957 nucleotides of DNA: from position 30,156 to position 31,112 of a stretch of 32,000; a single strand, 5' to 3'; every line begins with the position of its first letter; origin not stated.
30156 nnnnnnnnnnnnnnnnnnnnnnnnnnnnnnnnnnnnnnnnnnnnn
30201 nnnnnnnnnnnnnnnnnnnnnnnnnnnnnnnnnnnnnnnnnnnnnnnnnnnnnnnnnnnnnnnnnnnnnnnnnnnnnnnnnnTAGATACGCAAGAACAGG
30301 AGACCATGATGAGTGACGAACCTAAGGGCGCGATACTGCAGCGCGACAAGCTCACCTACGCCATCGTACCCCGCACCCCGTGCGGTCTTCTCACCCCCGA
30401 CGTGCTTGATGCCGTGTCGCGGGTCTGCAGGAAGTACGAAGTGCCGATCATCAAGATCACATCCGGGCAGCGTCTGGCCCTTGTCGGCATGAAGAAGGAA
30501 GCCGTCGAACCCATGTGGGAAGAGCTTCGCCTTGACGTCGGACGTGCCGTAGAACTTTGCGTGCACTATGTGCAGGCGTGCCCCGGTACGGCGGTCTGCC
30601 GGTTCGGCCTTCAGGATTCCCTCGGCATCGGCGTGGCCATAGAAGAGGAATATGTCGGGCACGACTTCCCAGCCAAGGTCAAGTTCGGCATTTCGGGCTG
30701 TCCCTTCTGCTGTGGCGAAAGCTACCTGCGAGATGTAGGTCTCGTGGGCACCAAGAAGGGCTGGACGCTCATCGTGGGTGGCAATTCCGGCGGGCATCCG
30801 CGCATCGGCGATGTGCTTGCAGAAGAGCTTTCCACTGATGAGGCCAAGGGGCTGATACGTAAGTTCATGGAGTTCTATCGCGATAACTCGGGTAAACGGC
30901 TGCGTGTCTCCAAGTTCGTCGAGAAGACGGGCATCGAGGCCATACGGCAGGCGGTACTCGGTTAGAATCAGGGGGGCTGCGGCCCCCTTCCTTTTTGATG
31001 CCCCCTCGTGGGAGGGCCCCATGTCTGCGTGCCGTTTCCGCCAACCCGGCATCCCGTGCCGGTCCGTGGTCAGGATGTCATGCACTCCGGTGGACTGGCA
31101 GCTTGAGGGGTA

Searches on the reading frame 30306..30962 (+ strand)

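Call 8: search_protein_families(library=pfam, proteins=[window:30306-30962:+], max_evalue=0.001)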
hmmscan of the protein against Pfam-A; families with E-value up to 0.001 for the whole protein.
window:30306-30962:+ (219 aa): 2 families
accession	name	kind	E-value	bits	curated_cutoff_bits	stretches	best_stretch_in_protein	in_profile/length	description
PF01077.27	NIR_SIR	-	1.2e-25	90.2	27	1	86-217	5-150/158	Nitrite and sulphite reductase 4Fe-4S domain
PF03460.22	NIR_SIR_ferr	-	2.1e-13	50.2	24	1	11-75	2-67/69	Nitrite/Sulfite reductase ferredoxin-like half domain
